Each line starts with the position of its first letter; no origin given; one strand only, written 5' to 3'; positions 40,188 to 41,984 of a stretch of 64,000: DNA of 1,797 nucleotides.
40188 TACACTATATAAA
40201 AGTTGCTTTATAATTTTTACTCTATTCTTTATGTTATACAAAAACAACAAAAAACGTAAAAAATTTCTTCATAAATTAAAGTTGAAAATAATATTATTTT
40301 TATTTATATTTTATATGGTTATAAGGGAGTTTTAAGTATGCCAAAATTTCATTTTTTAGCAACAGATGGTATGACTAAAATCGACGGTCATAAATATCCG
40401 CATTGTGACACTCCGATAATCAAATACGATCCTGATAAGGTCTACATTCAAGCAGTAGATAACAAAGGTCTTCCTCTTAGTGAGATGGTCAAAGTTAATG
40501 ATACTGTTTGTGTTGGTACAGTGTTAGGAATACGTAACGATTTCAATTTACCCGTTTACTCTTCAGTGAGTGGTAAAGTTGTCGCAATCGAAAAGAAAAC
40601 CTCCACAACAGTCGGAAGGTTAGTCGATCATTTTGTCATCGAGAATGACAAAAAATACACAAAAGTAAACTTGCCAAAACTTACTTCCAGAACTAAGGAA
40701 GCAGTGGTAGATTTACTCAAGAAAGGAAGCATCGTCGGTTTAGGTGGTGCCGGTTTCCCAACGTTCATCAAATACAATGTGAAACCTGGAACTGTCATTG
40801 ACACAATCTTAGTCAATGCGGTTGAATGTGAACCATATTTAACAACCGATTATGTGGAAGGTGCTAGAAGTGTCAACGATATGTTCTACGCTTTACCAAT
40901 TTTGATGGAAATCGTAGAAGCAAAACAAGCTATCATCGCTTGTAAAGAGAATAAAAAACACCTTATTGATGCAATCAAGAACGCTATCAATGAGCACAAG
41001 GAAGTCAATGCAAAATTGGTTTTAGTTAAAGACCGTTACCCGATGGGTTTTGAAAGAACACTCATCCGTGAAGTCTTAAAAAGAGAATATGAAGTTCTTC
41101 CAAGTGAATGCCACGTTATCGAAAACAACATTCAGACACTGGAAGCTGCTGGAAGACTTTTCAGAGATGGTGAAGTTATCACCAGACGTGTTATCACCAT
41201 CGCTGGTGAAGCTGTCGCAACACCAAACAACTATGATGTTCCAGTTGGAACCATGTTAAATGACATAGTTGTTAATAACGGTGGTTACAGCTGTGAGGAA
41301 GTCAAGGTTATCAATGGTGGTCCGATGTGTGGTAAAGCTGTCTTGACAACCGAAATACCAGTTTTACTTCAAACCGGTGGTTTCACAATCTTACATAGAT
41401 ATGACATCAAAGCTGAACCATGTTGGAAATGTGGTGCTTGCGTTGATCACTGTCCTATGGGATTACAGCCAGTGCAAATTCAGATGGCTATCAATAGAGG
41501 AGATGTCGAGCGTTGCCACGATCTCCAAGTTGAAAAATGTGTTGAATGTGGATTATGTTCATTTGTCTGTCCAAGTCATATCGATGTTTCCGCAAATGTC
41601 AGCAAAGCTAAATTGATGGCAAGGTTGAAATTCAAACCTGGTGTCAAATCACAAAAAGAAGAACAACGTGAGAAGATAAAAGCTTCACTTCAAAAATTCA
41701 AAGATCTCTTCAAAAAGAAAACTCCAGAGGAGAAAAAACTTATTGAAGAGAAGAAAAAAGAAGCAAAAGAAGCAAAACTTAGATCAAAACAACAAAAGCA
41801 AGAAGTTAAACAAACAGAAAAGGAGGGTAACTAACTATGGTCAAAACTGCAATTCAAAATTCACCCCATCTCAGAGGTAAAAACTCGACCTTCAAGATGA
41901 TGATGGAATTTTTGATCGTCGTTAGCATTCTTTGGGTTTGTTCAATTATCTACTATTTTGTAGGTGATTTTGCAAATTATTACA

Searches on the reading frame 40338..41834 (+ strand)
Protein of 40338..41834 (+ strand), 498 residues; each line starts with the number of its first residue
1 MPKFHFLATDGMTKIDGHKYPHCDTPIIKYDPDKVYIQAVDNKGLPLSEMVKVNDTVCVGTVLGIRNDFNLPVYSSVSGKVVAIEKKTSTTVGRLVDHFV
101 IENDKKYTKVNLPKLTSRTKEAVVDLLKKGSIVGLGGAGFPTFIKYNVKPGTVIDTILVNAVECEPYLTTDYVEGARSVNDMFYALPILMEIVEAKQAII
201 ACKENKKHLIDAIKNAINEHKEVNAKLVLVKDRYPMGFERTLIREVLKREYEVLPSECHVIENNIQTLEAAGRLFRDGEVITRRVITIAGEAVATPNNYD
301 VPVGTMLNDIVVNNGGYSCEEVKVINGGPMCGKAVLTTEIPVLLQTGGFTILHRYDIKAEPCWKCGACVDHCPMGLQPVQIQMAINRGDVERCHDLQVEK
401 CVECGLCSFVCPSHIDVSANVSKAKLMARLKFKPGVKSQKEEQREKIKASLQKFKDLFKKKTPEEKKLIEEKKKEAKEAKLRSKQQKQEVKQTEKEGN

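Call 3: search_protein_families(library=pfam, proteins=[window:40338-41834:+], max_evalue=0.01)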
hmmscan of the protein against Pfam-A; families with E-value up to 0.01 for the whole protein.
window:40338-41834:+ (498 aa): 15 families
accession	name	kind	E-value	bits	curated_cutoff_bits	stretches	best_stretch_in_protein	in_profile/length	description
PF01512.22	Complex1_51K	-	1.9e-32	112.7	31.2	1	128-270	2-147/150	Nuo51 FMN-binding domain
PF13375.12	RnfC_N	-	3.7e-12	46.6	25.6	1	15-106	9-101/101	RnfC Barrel sandwich hybrid domain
PF13237.11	Fer4_10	-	1.1e-08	35.3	25.5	2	357-395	4-44/53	4Fe-4S dicluster domain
PF00037.32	Fer4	-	3.6e-08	33.3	21.1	2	399-413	6-20/24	4Fe-4S binding domain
PF12838.12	Fer4_7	-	6.6e-08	33.3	27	2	362-414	2-51/52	4Fe-4S dicluster domain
PF13183.11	Fer4_8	-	6.7e-07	30.2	27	2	359-415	2-68/68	4Fe-4S dicluster domain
PF10531.15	SLBB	-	1.1e-06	28.9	27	1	285-332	1-53/55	SLBB domain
PF13187.11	Fer4_9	-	2.2e-06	28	27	1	362-414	2-50/52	4Fe-4S dicluster domain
PF12797.12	Fer4_2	-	9.1e-06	25.8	24.5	1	399-413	8-22/22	4Fe-4S binding domain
PF13534.11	Fer4_17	-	1e-05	26.4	22.2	1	362-416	2-61/61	4Fe-4S dicluster domain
PF14697.11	Fer4_21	-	5.5e-05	23.7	35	1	357-413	3-53/59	4Fe-4S dicluster domain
PF12798.12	Fer4_3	-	0.00019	22.5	27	0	362-375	1-14/15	4Fe-4S binding domain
PF12800.12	Fer4_4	-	0.001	19.7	24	0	360-375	2-17/17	4Fe-4S binding domain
PF12837.12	Fer4_6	-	0.002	18.4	25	0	399-414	7-22/24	4Fe-4S binding domain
PF25160.1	LdpA_Fe-S-bd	-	0.0059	16.8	27.6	0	355-376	21-42/49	LdpA Fe-S cluster-binding domain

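Call 4: search_protein_families(library=ncbifam, proteins=[window:40338-41834:+], max_evalue=0.01)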
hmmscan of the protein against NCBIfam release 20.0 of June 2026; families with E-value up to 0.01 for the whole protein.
window:40338-41834:+ (498 aa): 35 families (the best 25 are shown)
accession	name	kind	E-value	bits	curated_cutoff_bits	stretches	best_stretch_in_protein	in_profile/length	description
TIGR01945.1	rnfC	subfamily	2e-88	296.8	245.95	1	25-426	20-429/435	RnfABCDGE type electron transport complex subunit C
NF003454.1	PRK05035.1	equivalog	4.6e-80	269.7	345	1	14-491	11-490/556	electron transport complex subunit RsxC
NF041837.1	rnfC_Methano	equivalog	2.6e-47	161.7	650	2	252-424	248-422/438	Rnf electron transport complex subunit RnfC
TIGR04481.1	PR_assoc_PrdC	equivalog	6.3e-47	160.3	490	1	44-405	10-362/425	proline reductase-associated electron transfer protein PrdC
NF003761.0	PRK05352.1-4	equivalog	3.2e-21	75.5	450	2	32-336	29-313/449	Na(+)-translocating NADH-quinone reductase subunit A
TIGR01936.1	nqrA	equivalog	1.8e-19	70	321.05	1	29-338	23-311/446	NADH:ubiquinone reductase (Na(+)-transporting) subunit A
NF003759.0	PRK05352.1-2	equivalog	4.7e-14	51.9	505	1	34-335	28-310/447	Na(+)-translocating NADH-quinone reductase subunit A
NF058577.1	FdxA_fam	equivalog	5e-08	33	65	1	354-375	30-51/52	4Fe-4S ferredoxin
TIGR01959.1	nuoF_fam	equivalog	6.2e-08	31.5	558.65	1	113-223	27-140/410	NADH-quinone oxidoreductase subunit NuoF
NF042909.1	FMH_DH_FwdF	exception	6.5e-08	32.1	375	1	358-421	13-78/336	tungsten-dependent formylmethanofuran dehydrogenase subunit FwdF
NF006076.0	PRK08222.1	equivalog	9.2e-07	28.8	270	1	354-420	32-95/181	hydrogenase 4 subunit H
NF004538.0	PRK05888.1-4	equivalog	1.1e-06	28.3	135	1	341-425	42-126/162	NADH-quinone oxidoreductase subunit NuoI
TIGR00314.1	cdhA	equivalog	1.4e-06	26.4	781.3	1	359-425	398-463/784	CO dehydrogenase/acetyl-CoA synthase complex subunit alpha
NF003762.0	PRK05352.1-5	equivalog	1.7e-06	26.9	819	1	47-335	41-307/444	Na(+)-translocating NADH-quinone reductase subunit A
NF009053.0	PRK12387.1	subfamily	7.9e-06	25.7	204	1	358-426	36-106/180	formate hydrogenlyase complex iron-sulfur subunit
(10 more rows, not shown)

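Call 38: list_cluster_members(proteins=[window:40338-41831:+, window:41837-43699:+, window:43714-44817:+, window:44832-45641:+, window:45647-46249:+, window:5030-7618:+, window:7614-9473:+, window:20113-21744:+, window:57362-59551:+, window:49493-50989:+])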
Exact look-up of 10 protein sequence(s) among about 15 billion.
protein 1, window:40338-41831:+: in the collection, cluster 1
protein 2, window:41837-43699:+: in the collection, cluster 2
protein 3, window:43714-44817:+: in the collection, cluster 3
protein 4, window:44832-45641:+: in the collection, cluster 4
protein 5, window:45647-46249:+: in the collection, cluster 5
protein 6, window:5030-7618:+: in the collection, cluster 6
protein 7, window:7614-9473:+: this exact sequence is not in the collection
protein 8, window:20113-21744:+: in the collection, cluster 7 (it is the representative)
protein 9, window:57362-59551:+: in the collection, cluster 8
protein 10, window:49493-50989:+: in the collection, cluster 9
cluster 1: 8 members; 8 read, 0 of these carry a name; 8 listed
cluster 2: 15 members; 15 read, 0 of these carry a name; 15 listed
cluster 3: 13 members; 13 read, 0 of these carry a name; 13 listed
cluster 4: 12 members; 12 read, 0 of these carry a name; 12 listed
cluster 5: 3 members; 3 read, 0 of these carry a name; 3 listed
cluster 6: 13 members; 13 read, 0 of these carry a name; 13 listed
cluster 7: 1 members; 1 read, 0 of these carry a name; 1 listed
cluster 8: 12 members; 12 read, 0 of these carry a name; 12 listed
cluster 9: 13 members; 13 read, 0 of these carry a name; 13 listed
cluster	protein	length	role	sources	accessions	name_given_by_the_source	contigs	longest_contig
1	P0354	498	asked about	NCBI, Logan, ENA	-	-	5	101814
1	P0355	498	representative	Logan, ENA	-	-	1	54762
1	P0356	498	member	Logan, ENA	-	-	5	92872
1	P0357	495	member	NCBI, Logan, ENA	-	-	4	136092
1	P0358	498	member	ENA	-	-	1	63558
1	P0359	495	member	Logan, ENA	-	-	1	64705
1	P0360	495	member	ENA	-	-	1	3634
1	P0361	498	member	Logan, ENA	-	-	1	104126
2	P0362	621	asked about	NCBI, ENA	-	-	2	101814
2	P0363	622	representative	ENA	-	-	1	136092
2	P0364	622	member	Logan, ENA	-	-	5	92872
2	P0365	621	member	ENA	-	-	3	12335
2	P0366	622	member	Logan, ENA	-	-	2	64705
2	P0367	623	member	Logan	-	-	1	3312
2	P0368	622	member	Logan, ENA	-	-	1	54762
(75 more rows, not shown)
